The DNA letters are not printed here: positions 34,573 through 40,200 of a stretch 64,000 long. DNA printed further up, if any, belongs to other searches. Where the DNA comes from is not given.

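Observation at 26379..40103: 13.7-kb self-contained operon built around two giant, oppositely charged ORFs with no recognisable catalytic domain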

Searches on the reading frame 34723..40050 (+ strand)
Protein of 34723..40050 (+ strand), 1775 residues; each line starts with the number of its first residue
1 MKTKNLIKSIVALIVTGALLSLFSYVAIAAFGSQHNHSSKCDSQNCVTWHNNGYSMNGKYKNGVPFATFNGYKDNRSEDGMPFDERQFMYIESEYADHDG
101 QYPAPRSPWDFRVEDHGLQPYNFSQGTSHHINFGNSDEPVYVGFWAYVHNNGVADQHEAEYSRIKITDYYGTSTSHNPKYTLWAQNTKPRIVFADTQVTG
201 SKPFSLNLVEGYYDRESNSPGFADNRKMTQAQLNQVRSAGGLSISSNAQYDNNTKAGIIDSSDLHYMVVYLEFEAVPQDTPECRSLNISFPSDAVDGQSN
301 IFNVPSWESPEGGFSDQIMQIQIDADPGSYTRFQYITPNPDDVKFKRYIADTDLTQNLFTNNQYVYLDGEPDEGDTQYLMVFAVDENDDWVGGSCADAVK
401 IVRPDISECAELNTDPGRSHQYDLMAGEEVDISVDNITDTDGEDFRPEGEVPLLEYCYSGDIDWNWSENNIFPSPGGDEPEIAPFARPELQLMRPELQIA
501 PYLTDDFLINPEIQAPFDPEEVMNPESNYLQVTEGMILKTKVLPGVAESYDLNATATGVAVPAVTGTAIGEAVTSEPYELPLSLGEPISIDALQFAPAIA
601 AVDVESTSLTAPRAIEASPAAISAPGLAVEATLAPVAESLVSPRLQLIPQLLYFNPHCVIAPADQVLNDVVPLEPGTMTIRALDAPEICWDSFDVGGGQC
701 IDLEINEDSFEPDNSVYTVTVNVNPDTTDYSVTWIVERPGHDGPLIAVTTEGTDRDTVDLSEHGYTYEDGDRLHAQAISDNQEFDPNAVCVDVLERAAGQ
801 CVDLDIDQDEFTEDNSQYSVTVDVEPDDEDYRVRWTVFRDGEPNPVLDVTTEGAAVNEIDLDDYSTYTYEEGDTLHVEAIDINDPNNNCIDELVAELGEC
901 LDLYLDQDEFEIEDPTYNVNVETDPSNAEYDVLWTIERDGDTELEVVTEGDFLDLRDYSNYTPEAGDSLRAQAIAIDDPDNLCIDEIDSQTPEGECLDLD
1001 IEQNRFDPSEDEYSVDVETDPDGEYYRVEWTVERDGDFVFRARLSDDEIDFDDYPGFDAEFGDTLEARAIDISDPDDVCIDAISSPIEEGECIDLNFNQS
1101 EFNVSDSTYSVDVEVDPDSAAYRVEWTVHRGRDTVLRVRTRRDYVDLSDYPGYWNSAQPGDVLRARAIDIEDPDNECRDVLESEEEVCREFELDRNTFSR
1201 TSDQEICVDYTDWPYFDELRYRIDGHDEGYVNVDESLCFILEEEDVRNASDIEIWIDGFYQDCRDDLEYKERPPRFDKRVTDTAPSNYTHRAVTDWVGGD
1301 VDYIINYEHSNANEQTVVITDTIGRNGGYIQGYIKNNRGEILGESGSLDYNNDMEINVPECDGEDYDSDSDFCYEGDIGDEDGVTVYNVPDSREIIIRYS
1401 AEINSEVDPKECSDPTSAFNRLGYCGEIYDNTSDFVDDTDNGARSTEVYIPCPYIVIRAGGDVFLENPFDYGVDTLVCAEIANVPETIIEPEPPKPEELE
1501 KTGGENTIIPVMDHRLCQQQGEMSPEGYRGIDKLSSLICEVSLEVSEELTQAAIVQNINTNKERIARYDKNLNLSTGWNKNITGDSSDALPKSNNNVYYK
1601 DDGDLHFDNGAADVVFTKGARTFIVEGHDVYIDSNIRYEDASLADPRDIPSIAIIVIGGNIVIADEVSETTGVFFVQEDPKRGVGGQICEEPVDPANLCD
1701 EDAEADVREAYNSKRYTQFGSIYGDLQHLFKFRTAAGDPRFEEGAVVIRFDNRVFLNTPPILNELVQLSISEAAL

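Call 4: search_protein_families(library=pfam, proteins=[window:34723-40050:+], max_evalue=0.1)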
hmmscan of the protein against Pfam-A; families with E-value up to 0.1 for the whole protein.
window:34723-40050:+ (1775 aa): 3 families
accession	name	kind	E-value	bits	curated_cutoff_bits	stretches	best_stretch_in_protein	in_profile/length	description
PF10604.15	Polyketide_cyc2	-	3.5e-05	24.6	27.4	0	795-850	67-117/142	Polyketide cyclase / dehydrase and lipid transport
PF24558.1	DUF7604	-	0.00077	20.3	25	0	795-831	51-87/147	Domain of unknown function (DUF7604)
PF03569.20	Peptidase_C8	-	0.067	13.2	27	0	1067-1100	45-79/225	Peptidase family C8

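Call 5: search_protein_families(library=ncbifam, proteins=[window:34723-40050:+], max_evalue=0.1)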
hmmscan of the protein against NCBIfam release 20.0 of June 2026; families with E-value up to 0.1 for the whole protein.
window:34723-40050:+ (1775 aa): 1 family
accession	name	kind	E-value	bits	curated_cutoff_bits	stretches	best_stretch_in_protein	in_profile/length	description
NF050085.1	LIC10280_fam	exception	0.008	16.5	100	0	711-742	11-42/85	LIC10280 family protein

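Call 13: find_homologous_proteins(query=window:34723-40050:+)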
Query window:34723-40050:+ (1775 aa): 10 proteins with E <= 0.001 among 5517 candidates.
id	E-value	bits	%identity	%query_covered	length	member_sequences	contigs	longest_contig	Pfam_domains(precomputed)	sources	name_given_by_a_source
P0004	0.0e+0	4118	100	100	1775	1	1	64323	-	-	-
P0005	0.0e+0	2513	81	75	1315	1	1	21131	-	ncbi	-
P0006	8.5e-273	927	50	39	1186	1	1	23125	-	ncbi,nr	ncbi:hypothetical protein KKD70_03295 [Patescibacteria group bacterium]|nr:hypothetical protein [Pat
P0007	7.0e-246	838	44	40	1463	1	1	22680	-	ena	-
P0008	1.7e-240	820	46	39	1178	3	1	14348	-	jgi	-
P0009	5.6e-235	802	47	39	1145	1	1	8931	-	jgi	-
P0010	3.7e-234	799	43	39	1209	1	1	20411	-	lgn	-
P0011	5.1e-230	785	46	39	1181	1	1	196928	-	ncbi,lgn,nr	ncbi:hypothetical protein JW911_02230 [Candidatus Peregrinibacteria bacterium]|nr:hypothetical prote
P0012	7.5e-229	781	44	40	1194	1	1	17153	-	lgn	-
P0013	1.2e-221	757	42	38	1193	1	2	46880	-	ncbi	ncbi:hypothetical protein ACFL10_02065 [Patescibacteria group bacterium]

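Call 16: find_encoding_contigs(protein=P0011, flank=10000, max_places=3)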
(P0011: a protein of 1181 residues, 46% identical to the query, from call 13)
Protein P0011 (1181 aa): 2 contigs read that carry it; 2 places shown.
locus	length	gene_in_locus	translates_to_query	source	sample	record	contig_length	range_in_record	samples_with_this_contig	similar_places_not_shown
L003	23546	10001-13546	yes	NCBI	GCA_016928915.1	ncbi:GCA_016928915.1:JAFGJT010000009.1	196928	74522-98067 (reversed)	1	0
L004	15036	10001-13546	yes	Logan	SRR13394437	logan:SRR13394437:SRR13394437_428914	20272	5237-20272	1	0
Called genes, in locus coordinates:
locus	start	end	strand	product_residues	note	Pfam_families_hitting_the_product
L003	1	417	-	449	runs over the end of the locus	PF08245:Mur_ligase_M, PF02875:Mur_ligase_C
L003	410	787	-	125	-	PF01687:Flavokinase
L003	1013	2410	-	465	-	PF04932:Wzy_C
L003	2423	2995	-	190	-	PF02482:Ribosomal_S30AE, PF16321:Ribosom_S30AE_C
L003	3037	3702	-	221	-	PF00121:TIM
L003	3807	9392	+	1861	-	-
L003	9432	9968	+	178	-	-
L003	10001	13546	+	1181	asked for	-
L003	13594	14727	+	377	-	PF06144:DNA_pol3_delta, PF21694:DNA_pol3_delta_C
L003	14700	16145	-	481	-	PF01425:Amidase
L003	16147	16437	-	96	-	PF02686:GatC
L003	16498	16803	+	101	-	-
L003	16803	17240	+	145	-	PF06574:FAD_syn (weak), PF01467:CTP_transf_like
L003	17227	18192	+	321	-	PF18075:FtsX_ECD, PF02687:FtsX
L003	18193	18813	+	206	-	PF11967:RecO_N, PF02565:RecO_C (weak)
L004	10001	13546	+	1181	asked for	-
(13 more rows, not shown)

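Call 23: search_solved_structures(query=window:34723-40050:+, max_evalue=1)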
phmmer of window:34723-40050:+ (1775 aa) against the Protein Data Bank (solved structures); distinct sequences matched with E-value up to 1: 0.

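Call 25: find_related_loci(query=A1, collection=genome_contigs, flank=10000)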
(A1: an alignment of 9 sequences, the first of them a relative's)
Query A1 (1775 aa) in genome_contigs; peptide patterns used: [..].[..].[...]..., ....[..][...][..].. (x = any residue, [..] = any of these).
42 stretches matched a pattern; 11 encode a relative of the query (tblastn E <= 1e-3); 9 distinct loci.
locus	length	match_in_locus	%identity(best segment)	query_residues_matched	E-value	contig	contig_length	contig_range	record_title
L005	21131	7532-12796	82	1-1775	0e+0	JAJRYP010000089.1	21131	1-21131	MAG: Patescibacteria group bacterium isolate Dive96_bin3.358 k141_2574883, whole genome shotgun sequence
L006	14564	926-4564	43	1-1768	5e-153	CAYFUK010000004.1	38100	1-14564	MAG TPA_asm: uncultured Candidatus Peribacteria bacterium isolate ERP107533_co1_54 genome assembly, contig: NODE_416_len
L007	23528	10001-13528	46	7-1769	2e-152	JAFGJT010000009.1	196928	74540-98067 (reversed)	MAG: Candidatus Peregrinibacteria bacterium isolate Zod_Metabat.293 k87_6013803, whole genome shotgun sequence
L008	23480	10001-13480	39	1-1769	2e-143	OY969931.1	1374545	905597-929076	MAG: uncultured bacterium isolate MFD02416.bin.c.2 genome assembly, chromosome: 1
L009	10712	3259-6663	44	2-1756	3e-143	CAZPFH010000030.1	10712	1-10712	MAG TPA_asm: uncultured Candidatus Peribacteria bacterium isolate SRP332253_co1_95 genome assembly, contig: NODE_10399_l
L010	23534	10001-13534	43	4-1769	2e-143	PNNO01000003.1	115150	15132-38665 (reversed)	MAG: bacterium isolate SW.3.65 SW_1000070_115150, whole genome shotgun sequence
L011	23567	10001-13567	42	1-1769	3e-142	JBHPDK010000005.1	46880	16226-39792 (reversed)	Patescibacteria group bacterium isolate SAG AM-311-A13 NODE_5_length_46880_cov_31.326770, whole genome shotgun sequence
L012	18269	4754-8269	42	1-1769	3e-132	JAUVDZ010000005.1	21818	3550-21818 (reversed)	MAG: Candidatus Peregrinibacteria bacterium isolate CSMAG_310 CSMAG_310_k141_1223615_length_21818_cov_7.0000, whole geno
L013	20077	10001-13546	50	1-1769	3e-176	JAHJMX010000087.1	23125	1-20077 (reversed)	MAG: Patescibacteria group bacterium isolate Old_saline.mb.71 Old_saline.mb.71_k141_821376, whole genome shotgun sequenc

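Call 38: search_protein_families(library=phrogs, proteins=[window:34723-40050:+], max_evalue=0.01)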
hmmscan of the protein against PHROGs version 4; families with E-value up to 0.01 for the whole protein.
window:34723-40050:+ (1775 aa): 0 families

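Call 39: search_protein_families(library=padloc, proteins=[window:34723-40050:+], max_evalue=0.01)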
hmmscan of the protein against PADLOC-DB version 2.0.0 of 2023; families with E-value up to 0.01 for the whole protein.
window:34723-40050:+ (1775 aa): 0 families

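Call 56: search_protein_families(library=pfam, alignment_id=A4, max_evalue=0.1)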
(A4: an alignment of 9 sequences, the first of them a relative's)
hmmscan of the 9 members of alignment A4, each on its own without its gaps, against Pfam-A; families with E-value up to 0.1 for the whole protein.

A. member 1, P0006 (1186 aa): 1 family
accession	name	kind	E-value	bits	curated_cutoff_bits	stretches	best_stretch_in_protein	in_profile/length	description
PF23465.1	DUF7131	-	0.077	13.2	24.1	0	321-345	8-32/57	Domain of unknown function (DUF7131)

B. families by the number of members that match (of 9 scanned): 5 families
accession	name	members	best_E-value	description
PF10604.15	Polyketide_cyc2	1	3.5e-05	Polyketide cyclase / dehydrase and lipid transport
PF24558.1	DUF7604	1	0.00077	Domain of unknown function (DUF7604)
PF23616.1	Ig_GEX2_N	1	0.018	GEX2 N-terminal Ig-like domain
PF03569.20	Peptidase_C8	1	0.067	Peptidase family C8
PF23465.1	DUF7131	1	0.077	Domain of unknown function (DUF7131)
